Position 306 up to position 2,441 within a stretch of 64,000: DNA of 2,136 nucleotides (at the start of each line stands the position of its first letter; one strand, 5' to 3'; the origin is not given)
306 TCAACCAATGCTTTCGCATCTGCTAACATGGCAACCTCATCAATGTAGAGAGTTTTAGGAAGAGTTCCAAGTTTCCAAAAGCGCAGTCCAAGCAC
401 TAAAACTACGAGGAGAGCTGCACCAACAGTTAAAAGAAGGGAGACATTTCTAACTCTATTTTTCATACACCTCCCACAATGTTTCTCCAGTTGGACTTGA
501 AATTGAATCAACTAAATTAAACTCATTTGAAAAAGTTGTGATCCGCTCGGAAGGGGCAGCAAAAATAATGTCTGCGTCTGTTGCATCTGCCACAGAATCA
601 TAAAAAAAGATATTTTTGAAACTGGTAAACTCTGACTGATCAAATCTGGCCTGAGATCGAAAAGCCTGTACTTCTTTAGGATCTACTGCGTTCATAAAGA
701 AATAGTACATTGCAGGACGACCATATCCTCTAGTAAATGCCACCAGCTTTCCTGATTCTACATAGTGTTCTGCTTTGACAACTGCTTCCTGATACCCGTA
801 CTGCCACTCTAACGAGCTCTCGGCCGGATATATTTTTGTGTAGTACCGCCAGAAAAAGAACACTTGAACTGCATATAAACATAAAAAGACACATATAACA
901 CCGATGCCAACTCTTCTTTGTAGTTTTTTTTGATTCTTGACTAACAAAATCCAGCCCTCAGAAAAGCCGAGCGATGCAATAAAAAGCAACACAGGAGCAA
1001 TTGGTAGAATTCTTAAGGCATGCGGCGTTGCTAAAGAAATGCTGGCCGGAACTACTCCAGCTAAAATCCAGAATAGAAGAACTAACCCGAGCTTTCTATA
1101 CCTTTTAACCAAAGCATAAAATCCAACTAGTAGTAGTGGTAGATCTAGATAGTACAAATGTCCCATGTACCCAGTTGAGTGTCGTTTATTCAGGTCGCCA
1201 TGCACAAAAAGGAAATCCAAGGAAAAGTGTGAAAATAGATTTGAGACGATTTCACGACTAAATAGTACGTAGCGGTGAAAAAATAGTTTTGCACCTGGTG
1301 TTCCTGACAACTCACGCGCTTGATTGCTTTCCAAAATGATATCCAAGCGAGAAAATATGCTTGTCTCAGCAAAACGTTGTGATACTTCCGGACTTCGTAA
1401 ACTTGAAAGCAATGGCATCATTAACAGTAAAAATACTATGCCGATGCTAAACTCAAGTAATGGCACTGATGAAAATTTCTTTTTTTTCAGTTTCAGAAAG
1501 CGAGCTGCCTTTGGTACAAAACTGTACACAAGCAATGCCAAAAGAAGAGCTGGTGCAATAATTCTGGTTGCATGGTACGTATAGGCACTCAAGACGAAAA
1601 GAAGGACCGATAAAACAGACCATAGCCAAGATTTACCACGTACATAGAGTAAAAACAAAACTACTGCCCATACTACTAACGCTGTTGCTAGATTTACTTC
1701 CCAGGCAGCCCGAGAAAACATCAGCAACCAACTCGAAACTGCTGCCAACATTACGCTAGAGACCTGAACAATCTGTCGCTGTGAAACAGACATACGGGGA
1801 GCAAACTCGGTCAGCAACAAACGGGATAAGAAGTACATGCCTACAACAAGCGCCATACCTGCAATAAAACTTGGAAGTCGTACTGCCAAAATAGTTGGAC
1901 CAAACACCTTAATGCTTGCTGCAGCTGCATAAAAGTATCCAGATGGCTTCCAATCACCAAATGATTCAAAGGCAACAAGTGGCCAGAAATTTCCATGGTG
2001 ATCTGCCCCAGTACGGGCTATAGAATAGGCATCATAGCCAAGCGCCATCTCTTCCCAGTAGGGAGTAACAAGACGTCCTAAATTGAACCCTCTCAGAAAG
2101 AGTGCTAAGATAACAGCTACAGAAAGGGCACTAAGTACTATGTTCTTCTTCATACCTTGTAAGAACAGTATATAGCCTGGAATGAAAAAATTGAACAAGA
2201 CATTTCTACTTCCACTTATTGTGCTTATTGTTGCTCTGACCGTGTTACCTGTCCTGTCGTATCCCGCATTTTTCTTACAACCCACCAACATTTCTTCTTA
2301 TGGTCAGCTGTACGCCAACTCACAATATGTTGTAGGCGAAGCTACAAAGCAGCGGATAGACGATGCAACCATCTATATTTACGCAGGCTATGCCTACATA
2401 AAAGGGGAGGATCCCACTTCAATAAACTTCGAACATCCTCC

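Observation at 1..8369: Six tandem, strand-alternating GT39/PMT-type GT-C glycosyltransferase paralogs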

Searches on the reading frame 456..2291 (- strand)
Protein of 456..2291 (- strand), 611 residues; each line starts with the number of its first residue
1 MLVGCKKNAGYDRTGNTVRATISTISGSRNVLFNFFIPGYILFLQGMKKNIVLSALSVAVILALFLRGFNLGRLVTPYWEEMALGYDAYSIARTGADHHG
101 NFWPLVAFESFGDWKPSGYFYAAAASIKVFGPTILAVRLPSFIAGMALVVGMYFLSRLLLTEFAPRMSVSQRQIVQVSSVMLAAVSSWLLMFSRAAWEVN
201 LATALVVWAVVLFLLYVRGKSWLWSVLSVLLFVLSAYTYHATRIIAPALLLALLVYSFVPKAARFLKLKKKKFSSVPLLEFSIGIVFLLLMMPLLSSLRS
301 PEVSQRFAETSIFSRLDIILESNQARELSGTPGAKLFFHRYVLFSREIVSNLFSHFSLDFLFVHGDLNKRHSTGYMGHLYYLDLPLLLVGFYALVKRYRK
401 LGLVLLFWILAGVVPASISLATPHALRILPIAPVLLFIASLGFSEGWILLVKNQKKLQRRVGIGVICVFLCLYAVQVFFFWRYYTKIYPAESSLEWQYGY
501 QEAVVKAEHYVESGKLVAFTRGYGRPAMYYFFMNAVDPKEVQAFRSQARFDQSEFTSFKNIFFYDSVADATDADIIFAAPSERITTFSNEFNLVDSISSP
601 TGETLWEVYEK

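Call 5: search_protein_families(library=pfam, proteins=[window:456-2291:-], max_evalue=0.01)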
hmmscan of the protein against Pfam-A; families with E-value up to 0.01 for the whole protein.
window:456-2291:- (611 aa): 0 families

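Call 6: search_protein_families(library=ncbifam, proteins=[window:456-2291:-], max_evalue=0.01)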
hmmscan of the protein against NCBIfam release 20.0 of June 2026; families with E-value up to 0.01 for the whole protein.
window:456-2291:- (611 aa): 0 families

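Call 22: find_homologous_proteins(query=window:456-2153:-, max_evalue=0.00001)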
Query window:456-2153:- (565 aa): 681 proteins with E <= 0.00001 among 8000 candidates; the best 120 are listed.
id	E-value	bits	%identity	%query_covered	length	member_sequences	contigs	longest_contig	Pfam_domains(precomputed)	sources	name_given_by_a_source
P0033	0.0e+0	1240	100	100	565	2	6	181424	-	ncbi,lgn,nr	ncbi:MAG: hypothetical protein H6773_01420 [Pseudomonadales bacterium]|nr:hypothetical protein [Cand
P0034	3.9e-214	731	59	100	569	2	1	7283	-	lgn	-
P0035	1.8e-211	722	58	100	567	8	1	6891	-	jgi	-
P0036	6.6e-199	681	56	100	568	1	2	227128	-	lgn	-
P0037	1.7e-173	597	53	100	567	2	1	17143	-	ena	-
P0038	1.4e-170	587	52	100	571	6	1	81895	-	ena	-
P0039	1.2e-139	485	45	100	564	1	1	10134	-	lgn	-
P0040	8.0e-134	466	43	100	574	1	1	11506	-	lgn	-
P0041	7.2e-133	463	43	99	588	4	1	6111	-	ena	-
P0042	1.4e-131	459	43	98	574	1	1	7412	-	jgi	jgi:hypothetical protein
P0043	1.6e-131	458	43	97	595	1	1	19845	-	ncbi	-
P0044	7.6e-131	456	43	99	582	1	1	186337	-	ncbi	-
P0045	1.7e-129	452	43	98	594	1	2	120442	-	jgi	jgi:hypothetical protein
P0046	2.2e-129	451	41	99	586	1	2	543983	-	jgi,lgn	jgi:hypothetical protein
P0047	3.6e-129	451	44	98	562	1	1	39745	-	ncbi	ncbi:MAG TPA: hypothetical protein VF209_03570 [Patescibacteria group bacterium]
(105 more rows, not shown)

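Call 27: search_solved_structures(query=A2, max_evalue=1, show_alignments=2)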
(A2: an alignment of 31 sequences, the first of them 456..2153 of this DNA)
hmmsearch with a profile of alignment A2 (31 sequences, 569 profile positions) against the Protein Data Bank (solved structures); distinct sequences matched with E-value up to 1: 3.
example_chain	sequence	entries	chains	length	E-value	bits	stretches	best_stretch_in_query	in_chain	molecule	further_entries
5ezm_A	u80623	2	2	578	0.14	13.8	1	70-122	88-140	4-amino-4-deoxy-L-arabinose transferase or related glycosyltransferases of PMT family | 4-amino-4-deoxy-L-arabinose (L-Ara4N) transferase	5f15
6el2_A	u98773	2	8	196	0.19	13.4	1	429-491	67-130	Transcriptional regulator TetR family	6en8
25qp_A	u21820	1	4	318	0.52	12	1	176-280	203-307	Phospholipid phosphatase 3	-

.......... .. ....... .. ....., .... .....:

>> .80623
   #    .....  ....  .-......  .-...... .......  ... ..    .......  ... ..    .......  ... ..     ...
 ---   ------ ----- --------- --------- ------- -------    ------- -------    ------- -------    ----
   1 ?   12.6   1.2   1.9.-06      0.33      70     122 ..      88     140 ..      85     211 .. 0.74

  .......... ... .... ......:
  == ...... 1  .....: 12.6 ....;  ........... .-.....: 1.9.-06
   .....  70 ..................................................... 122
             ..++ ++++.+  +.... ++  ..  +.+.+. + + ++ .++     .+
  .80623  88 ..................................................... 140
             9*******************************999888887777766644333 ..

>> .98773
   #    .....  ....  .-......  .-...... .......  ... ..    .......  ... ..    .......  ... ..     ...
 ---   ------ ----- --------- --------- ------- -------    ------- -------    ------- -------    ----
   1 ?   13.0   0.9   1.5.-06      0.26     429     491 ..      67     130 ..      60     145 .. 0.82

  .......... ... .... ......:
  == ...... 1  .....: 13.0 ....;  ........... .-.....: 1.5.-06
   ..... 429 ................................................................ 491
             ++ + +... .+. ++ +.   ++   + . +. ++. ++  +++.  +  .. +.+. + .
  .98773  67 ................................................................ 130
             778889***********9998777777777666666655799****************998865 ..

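Call 31: find_related_loci(query=A3, collection=genome_contigs, flank=10000)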
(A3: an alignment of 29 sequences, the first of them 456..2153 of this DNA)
Query A3 (565 aa) in genome_contigs; peptide patterns used: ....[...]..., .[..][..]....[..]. (x = any residue, [..] = any of these).
133 stretches matched a pattern; 116 encode a relative of the query (tblastn E <= 1e-3); the best 80 are kept; 80 distinct loci.
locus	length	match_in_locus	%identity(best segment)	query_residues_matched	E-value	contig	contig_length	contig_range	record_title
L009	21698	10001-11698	58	1-565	0e+0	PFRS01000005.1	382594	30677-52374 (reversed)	MAG: Candidatus Pacebacteria bacterium CG_4_9_14_0_2_um_filter_40_15 CG_4_9_14_0.2_um_filter_scaffold_4_c, whole genome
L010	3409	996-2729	42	1-560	7e-145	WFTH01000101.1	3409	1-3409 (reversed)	MAG: Candidatus Microgenomates bacterium isolate S139_139 k151_91837, whole genome shotgun sequence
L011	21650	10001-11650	41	1-564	3e-131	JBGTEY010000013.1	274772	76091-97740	MAG: Patescibacteria group bacterium isolate JTS-RE179 k141_3005249, whole genome shotgun sequence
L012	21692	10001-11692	42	10-564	8e-130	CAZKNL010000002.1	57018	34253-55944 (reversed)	MAG TPA_asm: uncultured Pseudomonadales bacterium isolate SRP200132_co2_242 genome assembly, contig: NODE_329_length_570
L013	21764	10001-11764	40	1-564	2e-129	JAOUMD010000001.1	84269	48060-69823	MAG: Candidatus Paceibacterota bacterium isolate 8_1_July_SF_Bin25 8_1_July_SF_Bin25_scaffold_57_c1, whole genome shotgu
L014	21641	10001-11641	44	12-564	4e-129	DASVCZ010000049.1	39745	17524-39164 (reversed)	MAG TPA_asm: Patescibacteria group bacterium isolate SMAG_U2020 k141_1658300, whole genome shotgun sequence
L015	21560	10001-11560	43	32-562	6e-129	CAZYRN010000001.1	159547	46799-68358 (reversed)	MAG TPA_asm: uncultured Pseudomonadales bacterium isolate SRP144015_co1_64 genome assembly, contig: NODE_48_length_15954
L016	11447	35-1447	45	32-523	3e-127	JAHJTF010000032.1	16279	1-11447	MAG: Patescibacteria group bacterium isolate OS_PC_MetaG.mb.40 OS_PC_MetaG.mb.40_k141_610300, whole genome shotgun seque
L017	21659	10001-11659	43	12-564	2e-124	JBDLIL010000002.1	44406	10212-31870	MAG: Patescibacteria group bacterium isolate MAG029 MAG029_2, whole genome shotgun sequence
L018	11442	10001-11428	44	1-497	2e-124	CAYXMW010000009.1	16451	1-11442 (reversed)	MAG TPA_asm: uncultured Pseudomonadales bacterium isolate SRP191223_co1_89 genome assembly, contig: NODE_3518_length_164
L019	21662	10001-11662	42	32-562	1e-123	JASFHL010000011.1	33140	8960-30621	MAG: Candidatus Woesebacteria bacterium isolate D0608M20metaG_Bin_4550 D0608M20metaG_FD_scaffold_83_c1, whole genome sho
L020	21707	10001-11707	42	1-564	4e-122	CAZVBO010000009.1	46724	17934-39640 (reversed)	MAG TPA_asm: uncultured Pseudomonadales bacterium isolate SRP304446_co1_134 genome assembly, contig: NODE_507_length_467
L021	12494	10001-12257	39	9-565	5e-122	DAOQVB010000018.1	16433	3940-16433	MAG TPA_asm: Candidatus Woesebacteria bacterium isolate AMR_MDS_1099 NODE_4016_length_16433_cov_6.234888, whole genome s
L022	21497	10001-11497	43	1-517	2e-121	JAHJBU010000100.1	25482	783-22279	MAG: Patescibacteria group bacterium isolate Modern_marine.mb.272 Modern_marine.mb.272_k141_2461865, whole genome shotgu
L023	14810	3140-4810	40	12-563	3e-120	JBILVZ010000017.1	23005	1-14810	MAG: Methylococcaceae bacterium isolate ME2018-08-25_3300042355_group8_bin66 Rohwer_bin1527_scaffold_529_c1, whole genom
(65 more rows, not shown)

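Call 42: predict_structure(alignment_id=A3)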
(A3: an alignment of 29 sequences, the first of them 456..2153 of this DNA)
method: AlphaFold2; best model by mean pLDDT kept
length: 565 residues; sequences in the alignment: 29
mean_pLDDT: 89.8   pTM: 0.91
mean pLDDT of the five models: 89.8, 89.5, 88.8, 86.2, 84.5
residues with pLDDT >= 90: 371; 70-90: 157; 50-70: 36; < 50: 1
segments of 3 or more residues with pLDDT < 50: none
pLDDT, mean of each block of 10 residues (from residue 1): 85 97 91 91 95 88 73 95 96 98 98 97 96 98 95 97 98 92 98 94 96 85 61 89 94 78 86 93 87 94 96 96 92 97 98 97 96 91 97 98 90 94 97 96 89 84 83 80 92 91 78 83 62 63 75 85 81
secondary structure, 60 per line:
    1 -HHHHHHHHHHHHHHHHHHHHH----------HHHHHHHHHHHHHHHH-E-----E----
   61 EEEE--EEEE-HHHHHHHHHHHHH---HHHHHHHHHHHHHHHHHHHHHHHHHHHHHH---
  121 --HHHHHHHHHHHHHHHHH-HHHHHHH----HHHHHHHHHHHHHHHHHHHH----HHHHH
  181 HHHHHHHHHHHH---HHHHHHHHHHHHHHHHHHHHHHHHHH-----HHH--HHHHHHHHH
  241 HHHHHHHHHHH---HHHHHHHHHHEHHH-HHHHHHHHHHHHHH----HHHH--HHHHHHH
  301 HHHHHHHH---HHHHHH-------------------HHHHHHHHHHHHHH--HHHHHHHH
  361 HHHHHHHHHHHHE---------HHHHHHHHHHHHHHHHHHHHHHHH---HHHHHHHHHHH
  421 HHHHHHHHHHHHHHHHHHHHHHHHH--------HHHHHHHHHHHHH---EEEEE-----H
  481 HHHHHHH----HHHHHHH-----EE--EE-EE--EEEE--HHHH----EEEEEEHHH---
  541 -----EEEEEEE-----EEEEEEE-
elements in order: H2-22 H33-48 E61-64 E67-70 H72-84 H88-117 H123-139 H141-147 H152-171 H176-192 H196-221 H232-251 H255-264 H270-283 H288-291 H294-308 H312-317 H337-350 H353-372 H383-406 H410-445 H454-466 E470-474 H480-487 H492-498 E515-518 H521-524 E529-534 E546-552 E558-564

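Call 46: fold_search(model_id=the predicted structure, library=pdb)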
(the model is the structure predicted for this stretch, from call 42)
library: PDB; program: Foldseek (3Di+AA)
matches with E <= 10: 282; with E <= 0.001: 23
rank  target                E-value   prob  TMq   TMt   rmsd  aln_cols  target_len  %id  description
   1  8b6l_I                7.0e-08  1.00  0.51  0.43  12.0       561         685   14  Subtomogram average of the human Sec61-TRAP-OSTA-translocon (released 2022-12-07)
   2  7e9s_A                1.0e-07  1.00  0.48  0.33  11.7       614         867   15  Archaeal oligosaccharyltransferase AglB from Archaeoglobus fulgidus in complex with an inhibitory peptide and a dolich (released 2021-09-08)
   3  8pn9_A                1.3e-07  1.00  0.51  0.45  13.0       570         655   13  Structure of human oligosaccharyltransferase OST-A complex bound to NGI-1 (released 2024-05-08)
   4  5f15                  1.5e-07  1.00  0.53  0.55  12.2       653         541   11  Crystal Structure of ArnT from Cupriavidus metallidurans bound to Undecaprenyl phosphate (released 2016-02-17)
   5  6s7o_A                1.6e-07  1.00  0.52  0.46  11.6       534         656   12  Cryo-EM structure of human oligosaccharyltransferase complex OST-A (released 2019-12-18)
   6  5ezm                  2.1e-07  1.00  0.52  0.54  12.6       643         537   12  Crystal Structure of ArnT from Cupriavidus metallidurans in the apo state (released 2016-02-17)
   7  3wak                  5.5e-07  1.00  0.46  0.32  12.9       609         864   14  Crystal structure of the Archaeoglobus fulgidus oligosaccharyltransferase (O29867_ARCFU) in the apo form (released 2013-10-30)
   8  8agc_A                6.9e-07  1.00  0.53  0.44  12.2       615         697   10  Structure of yeast oligosaccharylransferase complex with lipid-linked oligosaccharide and non-acceptor peptide bound (released 2022-12-07)
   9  5gmy_A                8.9e-07  1.00  0.47  0.34  13.2       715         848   12  Crystal structure of the Archaeoglobus fulgidus oligosaccharyltransferase (O29867_ARCFU) tethered with an acceptor pep (released 2017-02-01)
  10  6s7t_A                1.1e-06  1.00  0.52  0.43  11.6       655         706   10  Cryo-EM structure of human oligosaccharyltransferase complex OST-B (released 2019-12-18)
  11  3waj                  2.6e-06  1.00  0.47  0.35  13.2       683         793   13  Crystal structure of the Archaeoglobus fulgidus oligosaccharyltransferase (O29867_ARCFU) complex with Zn and sulfate (released 2013-10-30)
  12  6ftg_5                2.9e-06  1.00  0.51  0.45  12.6       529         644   13  Subtomogram average of OST-containing ribosome-translocon complexes from canine rough microsomal membranes (released 2018-03-21)
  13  7oci_F                3.1e-06  1.00  0.50  0.45  12.3       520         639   10  Cryo-EM structure of yeast Ost6p containing oligosaccharyltransferase complex (released 2022-02-16)
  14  6ezn_F                4.3e-06  1.00  0.53  0.47  12.0       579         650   10  Cryo-EM structure of the yeast oligosaccharyltransferase (OST) complex (released 2018-01-17)
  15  8age_A                1.1e-05  1.00  0.50  0.44  10.8       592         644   10  Structure of yeast oligosaccharylransferase complex with acceptor peptide bound (released 2022-12-07)
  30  7bvc_B                5.8e-03  1.00  0.40  0.23  10.0       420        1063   13  Cryo-EM structure of Mycobacterium smegmatis arabinosyltransferase EmbA-EmbB-AcpM2 in complex with ethambutol (released 2020-04-29)
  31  6p25_B                7.2e-03  1.00  0.30  0.25   4.6       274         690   15  Structure of S. cerevisiae protein O-mannosyltransferase Pmt1-Pmt2 complex bound to the sugar donor and a peptide acce (released 2019-07-10)
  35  7bvc_A                1.3e-02  1.00  0.42  0.24   9.9       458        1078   12  Cryo-EM structure of Mycobacterium smegmatis arabinosyltransferase EmbA-EmbB-AcpM2 in complex with ethambutol (released 2020-04-29)
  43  6p25_A                5.6e-02  1.00  0.32  0.26   5.2       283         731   13  Structure of S. cerevisiae protein O-mannosyltransferase Pmt1-Pmt2 complex bound to the sugar donor and a peptide acce (released 2019-07-10)
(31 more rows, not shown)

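Call 50: find_encoding_contigs(protein=P0033, flank=10000, max_places=4)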
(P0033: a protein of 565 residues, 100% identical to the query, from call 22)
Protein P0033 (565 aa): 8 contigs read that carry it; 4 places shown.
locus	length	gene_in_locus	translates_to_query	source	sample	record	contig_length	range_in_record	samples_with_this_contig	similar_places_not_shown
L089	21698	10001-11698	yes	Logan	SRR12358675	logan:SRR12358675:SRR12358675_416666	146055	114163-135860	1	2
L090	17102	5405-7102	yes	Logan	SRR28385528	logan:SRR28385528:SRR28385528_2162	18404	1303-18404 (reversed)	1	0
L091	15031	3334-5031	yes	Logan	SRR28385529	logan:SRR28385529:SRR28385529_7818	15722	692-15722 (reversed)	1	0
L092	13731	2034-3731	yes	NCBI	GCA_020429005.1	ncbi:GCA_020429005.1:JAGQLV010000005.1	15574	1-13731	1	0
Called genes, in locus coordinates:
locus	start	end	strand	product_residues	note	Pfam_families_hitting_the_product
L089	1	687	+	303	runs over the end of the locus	PF00535:Glycos_transf_2, PF13641:Glyco_tranf_2_3, PF13632:Glyco_trans_2_3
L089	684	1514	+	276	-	PF00535:Glycos_transf_2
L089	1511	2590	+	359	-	PF00534:Glycos_transf_1, PF13692:Glyco_trans_1_4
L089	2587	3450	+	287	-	PF13641:Glyco_tranf_2_3, PF00535:Glycos_transf_2, PF13632:Glyco_trans_2_3 (weak)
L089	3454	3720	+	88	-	PF01541:GIY-YIG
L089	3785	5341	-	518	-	PF13231:PMT_2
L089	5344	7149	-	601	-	-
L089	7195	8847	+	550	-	PF13231:PMT_2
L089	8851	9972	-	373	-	-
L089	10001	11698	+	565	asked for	-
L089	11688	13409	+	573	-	-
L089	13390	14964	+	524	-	-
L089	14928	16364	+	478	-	PF13231:PMT_2, PF02366:PMT (weak)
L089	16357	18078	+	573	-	PF10131:PTPS_related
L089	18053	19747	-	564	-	-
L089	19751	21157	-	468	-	PF13231:PMT_2 (weak)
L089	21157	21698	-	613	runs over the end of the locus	-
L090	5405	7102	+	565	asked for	-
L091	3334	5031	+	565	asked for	-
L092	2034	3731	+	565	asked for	-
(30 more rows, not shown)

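Call 60: search_protein_families(library=pfam, proteins=[L089:16357-18078:+, L089:14928-16364:+, L089:13390-14964:+, L089:11688-13409:+, L089:18053-19747:-, L089:19751-21157:-], max_evalue=0.1)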
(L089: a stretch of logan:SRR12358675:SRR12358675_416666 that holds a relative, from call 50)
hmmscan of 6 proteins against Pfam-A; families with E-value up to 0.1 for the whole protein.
L089:16357-18078:+ (573 aa): 1 family
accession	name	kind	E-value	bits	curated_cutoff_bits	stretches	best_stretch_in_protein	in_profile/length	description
PF10131.15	PTPS_related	-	2.8e-15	56.3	26.4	1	79-425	1-322/621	6-pyruvoyl-tetrahydropterin synthase related domain; membrane protein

L089:14928-16364:+ (478 aa): 3 families
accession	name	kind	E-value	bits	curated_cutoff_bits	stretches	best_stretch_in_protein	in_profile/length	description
PF13231.12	PMT_2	-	2.1e-12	48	26.1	1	128-260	21-158/160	Dolichyl-phosphate-mannose-protein mannosyltransferase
PF02366.24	PMT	-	1.3e-06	28.6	22.7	1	131-266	86-237/245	Dolichyl-phosphate-mannose-protein mannosyltransferase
PF09852.15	DUF2079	-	0.00057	19.5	28.2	1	133-338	69-260/459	Predicted membrane protein (DUF2079)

L089:13390-14964:+ (524 aa): 1 family
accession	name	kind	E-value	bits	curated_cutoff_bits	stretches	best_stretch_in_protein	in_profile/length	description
PF13231.12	PMT_2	-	9.6e-06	26.3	26.1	1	72-223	4-154/160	Dolichyl-phosphate-mannose-protein mannosyltransferase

L089:11688-13409:+ (573 aa): 1 family
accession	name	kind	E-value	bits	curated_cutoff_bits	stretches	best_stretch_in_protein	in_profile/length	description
PF13231.12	PMT_2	-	2.2e-05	25.1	26.1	1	78-214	4-132/160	Dolichyl-phosphate-mannose-protein mannosyltransferase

L089:18053-19747:- (564 aa): 0 families

L089:19751-21157:- (468 aa): 1 family
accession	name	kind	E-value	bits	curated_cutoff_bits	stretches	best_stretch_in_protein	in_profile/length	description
PF13231.12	PMT_2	-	1.3e-07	32.4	26.1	1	84-253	1-155/160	Dolichyl-phosphate-mannose-protein mannosyltransferase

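Call 63: find_homologous_proteins(query=L089:19751-21157:-, max_evalue=1e-10)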
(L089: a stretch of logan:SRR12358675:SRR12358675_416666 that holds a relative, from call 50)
Query L089:19751-21157:- (468 aa): 53 proteins with E <= 1e-10 among 8000 candidates.
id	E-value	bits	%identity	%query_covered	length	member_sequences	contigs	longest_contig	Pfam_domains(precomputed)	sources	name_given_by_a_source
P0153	0.0e+0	1025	100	100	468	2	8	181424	PF13231.13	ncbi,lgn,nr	ncbi:MAG: glycosyltransferase family 39 protein [Pseudomonadales bacterium]|nr:glycosyltransferase f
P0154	8.3e-224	762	71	100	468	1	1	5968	-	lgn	-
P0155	1.1e-190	653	63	100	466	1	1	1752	PF13231.13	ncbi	-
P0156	6.5e-187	640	61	100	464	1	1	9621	PF02366.25,PF13231.13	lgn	-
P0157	5.6e-186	637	61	100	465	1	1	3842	PF13231.13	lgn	-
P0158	1.7e-182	626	60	100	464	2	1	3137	PF13231.13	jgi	jgi:4-amino-4-deoxy-L-arabinose transferase-like glycosyltransferase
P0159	1.4e-171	590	57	100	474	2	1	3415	-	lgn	-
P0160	2.8e-169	582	57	97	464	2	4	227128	PF13231.13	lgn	-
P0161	3.2e-169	582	56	99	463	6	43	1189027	-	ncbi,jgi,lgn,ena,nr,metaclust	ncbi:MAG: hypothetical protein GW762_05160 [Candidatus Pacebacteria bacterium]|nr:hypothetical prote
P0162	1.0e-136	475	47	99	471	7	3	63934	PF13231.13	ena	-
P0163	3.1e-105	371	42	98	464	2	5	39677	PF02366.25,PF13231.13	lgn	-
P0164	5.0e-98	347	39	97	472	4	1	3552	PF13231.13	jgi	-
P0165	5.3e-97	344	39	98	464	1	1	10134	PF13231.13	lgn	-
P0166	2.2e-83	299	40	90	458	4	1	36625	-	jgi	-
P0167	1.0e-79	287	39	94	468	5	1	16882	-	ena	-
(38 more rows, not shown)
